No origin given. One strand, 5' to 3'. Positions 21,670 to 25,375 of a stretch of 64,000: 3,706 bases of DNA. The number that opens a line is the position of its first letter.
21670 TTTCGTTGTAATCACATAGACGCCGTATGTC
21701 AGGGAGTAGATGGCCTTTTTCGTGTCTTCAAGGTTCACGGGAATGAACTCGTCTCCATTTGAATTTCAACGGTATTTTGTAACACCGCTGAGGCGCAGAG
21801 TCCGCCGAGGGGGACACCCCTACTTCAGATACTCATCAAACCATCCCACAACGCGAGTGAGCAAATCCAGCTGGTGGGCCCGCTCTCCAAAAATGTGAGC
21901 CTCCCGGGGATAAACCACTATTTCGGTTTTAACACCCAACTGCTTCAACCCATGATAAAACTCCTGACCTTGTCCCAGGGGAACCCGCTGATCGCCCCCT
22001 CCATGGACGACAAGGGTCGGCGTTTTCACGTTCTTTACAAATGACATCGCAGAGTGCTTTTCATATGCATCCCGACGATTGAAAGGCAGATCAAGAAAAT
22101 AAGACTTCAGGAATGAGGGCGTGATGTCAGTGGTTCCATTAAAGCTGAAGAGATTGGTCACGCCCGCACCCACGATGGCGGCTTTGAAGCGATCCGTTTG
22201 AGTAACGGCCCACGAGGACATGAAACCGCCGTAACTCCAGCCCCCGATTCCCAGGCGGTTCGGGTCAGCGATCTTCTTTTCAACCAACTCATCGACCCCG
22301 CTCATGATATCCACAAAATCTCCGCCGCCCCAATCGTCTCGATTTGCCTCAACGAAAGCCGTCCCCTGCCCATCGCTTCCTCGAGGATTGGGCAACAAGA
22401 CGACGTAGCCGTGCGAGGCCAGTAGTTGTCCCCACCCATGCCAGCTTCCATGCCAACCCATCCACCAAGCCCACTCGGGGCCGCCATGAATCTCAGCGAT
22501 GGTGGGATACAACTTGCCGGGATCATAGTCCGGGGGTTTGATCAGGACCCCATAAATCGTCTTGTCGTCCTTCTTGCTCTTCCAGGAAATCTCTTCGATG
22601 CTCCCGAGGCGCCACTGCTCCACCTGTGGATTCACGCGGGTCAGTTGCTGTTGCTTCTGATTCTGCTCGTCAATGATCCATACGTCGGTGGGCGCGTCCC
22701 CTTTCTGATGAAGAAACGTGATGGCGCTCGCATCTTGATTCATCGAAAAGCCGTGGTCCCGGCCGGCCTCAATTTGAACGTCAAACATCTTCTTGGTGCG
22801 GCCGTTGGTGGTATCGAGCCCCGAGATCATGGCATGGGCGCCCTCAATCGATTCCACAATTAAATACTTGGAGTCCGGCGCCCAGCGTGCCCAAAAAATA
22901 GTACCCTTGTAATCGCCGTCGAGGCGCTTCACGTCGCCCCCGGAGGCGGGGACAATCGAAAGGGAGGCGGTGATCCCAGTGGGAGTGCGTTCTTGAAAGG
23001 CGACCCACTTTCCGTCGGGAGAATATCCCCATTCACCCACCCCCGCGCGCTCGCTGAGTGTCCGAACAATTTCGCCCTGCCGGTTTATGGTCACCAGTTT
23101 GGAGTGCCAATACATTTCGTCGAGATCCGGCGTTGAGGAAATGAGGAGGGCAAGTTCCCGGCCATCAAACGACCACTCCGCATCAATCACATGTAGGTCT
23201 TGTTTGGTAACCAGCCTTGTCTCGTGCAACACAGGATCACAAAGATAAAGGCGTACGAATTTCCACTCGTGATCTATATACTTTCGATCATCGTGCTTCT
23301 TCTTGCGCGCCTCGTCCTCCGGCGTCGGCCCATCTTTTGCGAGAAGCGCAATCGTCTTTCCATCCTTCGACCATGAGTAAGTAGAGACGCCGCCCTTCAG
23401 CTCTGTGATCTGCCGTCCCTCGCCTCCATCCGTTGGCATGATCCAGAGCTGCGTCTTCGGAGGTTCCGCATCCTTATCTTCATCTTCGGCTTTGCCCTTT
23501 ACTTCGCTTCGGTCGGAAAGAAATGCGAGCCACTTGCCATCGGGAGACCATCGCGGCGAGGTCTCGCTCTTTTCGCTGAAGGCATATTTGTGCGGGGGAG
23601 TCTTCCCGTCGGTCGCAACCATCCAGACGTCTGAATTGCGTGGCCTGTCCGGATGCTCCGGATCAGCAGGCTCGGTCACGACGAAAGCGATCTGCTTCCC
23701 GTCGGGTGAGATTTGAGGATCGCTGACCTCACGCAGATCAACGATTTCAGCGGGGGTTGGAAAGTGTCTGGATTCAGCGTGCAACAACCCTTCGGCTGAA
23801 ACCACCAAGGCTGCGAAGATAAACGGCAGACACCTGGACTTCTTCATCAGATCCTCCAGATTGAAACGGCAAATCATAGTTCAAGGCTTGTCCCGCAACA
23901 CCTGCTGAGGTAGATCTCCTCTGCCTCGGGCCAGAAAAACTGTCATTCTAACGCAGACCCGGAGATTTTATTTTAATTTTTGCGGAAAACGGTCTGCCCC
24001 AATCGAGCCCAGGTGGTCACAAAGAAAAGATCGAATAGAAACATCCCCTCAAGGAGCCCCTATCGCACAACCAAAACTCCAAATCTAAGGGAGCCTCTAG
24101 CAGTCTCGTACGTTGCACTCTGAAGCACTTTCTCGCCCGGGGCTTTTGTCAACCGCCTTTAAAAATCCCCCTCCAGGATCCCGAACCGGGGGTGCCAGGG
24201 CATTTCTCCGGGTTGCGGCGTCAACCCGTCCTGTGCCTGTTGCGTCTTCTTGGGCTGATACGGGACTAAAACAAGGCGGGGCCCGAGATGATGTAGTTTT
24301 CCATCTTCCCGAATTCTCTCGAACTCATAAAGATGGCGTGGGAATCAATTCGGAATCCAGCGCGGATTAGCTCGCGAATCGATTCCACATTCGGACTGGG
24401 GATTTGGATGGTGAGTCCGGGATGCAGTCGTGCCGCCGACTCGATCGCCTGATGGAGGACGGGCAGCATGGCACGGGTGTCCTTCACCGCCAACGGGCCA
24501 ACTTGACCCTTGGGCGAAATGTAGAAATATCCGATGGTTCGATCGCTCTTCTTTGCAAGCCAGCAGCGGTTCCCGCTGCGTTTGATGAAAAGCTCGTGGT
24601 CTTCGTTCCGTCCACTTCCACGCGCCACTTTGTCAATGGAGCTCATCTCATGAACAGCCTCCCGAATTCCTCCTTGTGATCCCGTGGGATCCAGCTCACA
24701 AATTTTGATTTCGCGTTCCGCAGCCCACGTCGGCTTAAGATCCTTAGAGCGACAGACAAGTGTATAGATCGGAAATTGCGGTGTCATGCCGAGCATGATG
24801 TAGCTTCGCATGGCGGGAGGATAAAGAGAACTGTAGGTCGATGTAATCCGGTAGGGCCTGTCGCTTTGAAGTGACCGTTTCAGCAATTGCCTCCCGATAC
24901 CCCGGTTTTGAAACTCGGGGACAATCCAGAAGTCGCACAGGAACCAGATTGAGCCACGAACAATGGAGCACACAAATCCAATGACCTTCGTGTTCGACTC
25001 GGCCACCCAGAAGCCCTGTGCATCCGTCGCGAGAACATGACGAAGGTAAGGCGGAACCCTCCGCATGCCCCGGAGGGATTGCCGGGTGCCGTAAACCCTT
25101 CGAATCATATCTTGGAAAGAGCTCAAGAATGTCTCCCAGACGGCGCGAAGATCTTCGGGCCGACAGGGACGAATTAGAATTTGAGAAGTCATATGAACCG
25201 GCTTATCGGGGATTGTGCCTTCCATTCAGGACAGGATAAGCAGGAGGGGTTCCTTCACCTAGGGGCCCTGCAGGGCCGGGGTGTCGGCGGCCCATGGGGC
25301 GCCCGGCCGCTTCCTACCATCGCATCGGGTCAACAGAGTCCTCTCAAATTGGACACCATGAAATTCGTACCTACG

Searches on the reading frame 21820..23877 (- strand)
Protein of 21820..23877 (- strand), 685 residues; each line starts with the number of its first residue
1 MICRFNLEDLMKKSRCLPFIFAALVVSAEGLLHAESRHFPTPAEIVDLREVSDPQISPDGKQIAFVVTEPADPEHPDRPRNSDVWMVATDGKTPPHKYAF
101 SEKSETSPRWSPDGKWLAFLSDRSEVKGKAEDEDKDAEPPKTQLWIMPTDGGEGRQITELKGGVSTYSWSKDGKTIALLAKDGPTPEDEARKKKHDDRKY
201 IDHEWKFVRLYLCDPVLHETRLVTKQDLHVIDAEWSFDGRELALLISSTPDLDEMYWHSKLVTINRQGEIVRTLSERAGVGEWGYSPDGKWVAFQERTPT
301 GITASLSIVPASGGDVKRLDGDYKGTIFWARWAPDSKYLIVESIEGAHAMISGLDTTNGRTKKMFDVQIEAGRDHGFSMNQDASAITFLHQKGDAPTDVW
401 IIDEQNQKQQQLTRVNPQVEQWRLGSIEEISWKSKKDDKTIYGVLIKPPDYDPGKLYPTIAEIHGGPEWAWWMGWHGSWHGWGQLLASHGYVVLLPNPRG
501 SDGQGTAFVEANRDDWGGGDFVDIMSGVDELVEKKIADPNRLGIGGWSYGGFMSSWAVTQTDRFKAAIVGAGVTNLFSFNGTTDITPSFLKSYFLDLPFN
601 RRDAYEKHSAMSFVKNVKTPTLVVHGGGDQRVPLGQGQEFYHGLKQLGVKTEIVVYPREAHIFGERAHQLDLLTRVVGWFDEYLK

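Call 21: search_protein_families(library=pfam, proteins=[window:21820-23877:-])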
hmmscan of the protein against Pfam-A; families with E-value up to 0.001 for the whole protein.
window:21820-23877:- (685 aa): 11 families
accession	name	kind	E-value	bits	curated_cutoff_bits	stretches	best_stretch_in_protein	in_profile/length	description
PF00326.27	Peptidase_S9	-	1.4e-52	178.7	22.6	1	484-685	8-211/213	Prolyl oligopeptidase family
PF07676.18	PD40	-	4.4e-20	71.5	20.9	1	102-129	8-33/38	WD40-like Beta Propeller Repeat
PF00561.26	Abhydrolase_1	-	1.6e-08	34.9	25.8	1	463-594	6-123/245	alpha/beta hydrolase fold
PF20434.5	BD-FAE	-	1.8e-08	34.6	26.8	1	529-642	78-213/215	BD-FAE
PF01738.24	DLH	-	3.4e-07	30.5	21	1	483-669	34-194/217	Dienelactone hydrolase family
PF02129.25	Peptidase_S15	-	8.4e-07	29.4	23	0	473-577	46-133/262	X-Pro dipeptidyl-peptidase (S15 family)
PF25174.1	Beta-prop_THOC3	-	0.00023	20.7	305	0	266-353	77-158/272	THOC3 beta-propeller domain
PF12740.14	PETase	-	0.00029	20.8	28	0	478-571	69-156/263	PET hydrolase-like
PF07859.19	Abhydrolase_3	-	0.00032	21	25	0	520-663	51-208/210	alpha/beta hydrolase fold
PF02230.22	Abhydrolase_2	-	0.00085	19.7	23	0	615-661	153-199/217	Phospholipase/Carboxylesterase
PF00930.27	DPPIV_N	-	0.00098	18.4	22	0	105-123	103-122/354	Dipeptidyl peptidase IV (DPP IV) N-terminal region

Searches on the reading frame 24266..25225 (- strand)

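Call 21: search_protein_families(library=pfam, proteins=[window:24266-25225:-])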
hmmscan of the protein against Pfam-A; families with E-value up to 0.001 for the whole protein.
window:24266-25225:- (319 aa): 3 families
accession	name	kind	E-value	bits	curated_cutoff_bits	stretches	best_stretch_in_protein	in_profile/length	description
PF00583.31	Acetyltransf_1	-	4.7e-12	46.7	20.7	1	62-120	25-86/116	Acetyltransferase (GNAT) family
PF13508.13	Acetyltransf_7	-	7.1e-11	42.8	27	1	70-118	3-53/84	Acetyltransferase (GNAT) domain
PF13673.13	Acetyltransf_10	-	1.5e-07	31.9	23.6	1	65-121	26-79/128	Acetyltransferase (GNAT) domain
